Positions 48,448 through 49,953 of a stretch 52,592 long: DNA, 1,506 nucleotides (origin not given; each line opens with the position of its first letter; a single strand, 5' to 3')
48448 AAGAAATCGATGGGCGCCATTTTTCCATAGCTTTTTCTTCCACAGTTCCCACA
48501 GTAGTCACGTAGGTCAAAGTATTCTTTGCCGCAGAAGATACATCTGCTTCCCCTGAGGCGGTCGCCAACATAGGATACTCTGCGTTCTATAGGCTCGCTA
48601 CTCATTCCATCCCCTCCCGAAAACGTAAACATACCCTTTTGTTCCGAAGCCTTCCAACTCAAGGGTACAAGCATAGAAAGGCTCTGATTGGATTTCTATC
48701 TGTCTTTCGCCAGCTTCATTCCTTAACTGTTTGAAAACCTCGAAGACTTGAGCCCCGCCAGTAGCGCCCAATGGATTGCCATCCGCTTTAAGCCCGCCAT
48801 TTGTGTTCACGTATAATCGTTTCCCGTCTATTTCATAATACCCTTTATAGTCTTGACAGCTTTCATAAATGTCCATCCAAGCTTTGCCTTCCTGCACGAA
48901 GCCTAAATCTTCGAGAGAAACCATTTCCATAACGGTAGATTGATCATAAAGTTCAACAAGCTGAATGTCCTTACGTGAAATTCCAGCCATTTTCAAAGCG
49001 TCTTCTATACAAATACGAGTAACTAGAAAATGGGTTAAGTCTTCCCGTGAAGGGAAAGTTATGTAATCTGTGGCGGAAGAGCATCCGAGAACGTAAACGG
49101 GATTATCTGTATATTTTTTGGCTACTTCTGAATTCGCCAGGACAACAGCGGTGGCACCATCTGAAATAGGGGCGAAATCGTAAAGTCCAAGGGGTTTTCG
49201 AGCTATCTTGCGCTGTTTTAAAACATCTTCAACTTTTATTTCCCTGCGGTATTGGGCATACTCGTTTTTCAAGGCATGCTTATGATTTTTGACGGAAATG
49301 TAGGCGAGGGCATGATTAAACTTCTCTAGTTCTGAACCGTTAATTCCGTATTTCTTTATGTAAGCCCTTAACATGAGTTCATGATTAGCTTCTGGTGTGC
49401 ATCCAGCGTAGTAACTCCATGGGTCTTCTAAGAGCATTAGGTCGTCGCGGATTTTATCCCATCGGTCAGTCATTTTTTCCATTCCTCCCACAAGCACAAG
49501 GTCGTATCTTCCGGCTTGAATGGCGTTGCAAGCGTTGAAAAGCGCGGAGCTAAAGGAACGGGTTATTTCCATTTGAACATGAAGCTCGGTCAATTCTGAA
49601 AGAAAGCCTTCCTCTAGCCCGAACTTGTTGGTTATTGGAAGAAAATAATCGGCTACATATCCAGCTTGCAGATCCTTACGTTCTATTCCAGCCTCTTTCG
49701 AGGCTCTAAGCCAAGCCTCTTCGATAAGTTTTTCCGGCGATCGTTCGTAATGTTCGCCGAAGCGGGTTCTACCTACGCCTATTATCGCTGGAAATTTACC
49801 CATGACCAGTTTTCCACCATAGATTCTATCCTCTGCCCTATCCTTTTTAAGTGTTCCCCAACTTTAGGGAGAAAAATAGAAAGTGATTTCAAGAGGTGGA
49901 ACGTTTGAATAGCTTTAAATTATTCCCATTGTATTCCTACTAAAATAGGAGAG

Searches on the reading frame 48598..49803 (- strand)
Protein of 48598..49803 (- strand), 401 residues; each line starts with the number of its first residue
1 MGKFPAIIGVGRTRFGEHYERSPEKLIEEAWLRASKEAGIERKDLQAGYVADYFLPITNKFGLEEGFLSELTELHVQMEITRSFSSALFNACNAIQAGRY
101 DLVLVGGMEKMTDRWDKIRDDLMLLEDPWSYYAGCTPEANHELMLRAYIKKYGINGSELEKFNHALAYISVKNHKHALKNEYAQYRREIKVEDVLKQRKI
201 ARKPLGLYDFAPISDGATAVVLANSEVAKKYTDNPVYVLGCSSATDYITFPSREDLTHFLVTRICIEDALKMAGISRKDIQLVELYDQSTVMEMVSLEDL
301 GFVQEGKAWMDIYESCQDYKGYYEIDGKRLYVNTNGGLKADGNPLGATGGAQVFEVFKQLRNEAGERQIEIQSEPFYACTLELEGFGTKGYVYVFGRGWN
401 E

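Call 48: search_protein_families(library=pfam, proteins=[window:48598-49803:-], max_evalue=0.0001)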
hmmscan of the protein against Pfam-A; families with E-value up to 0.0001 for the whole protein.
window:48598-49803:- (401 aa): 3 families
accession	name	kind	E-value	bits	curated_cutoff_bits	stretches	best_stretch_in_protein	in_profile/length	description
PF22691.2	Thiolase_C_1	-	9.4e-28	97.2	28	1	244-370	3-120/144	Thiolase C-terminal domain-like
PF00108.29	Thiolase_N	-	3.3e-10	40.2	26.4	1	6-224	2-258/260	Thiolase, N-terminal domain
PF02803.24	Thiolase_C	-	1.8e-06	28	27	1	265-366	27-103/123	Thiolase, C-terminal domain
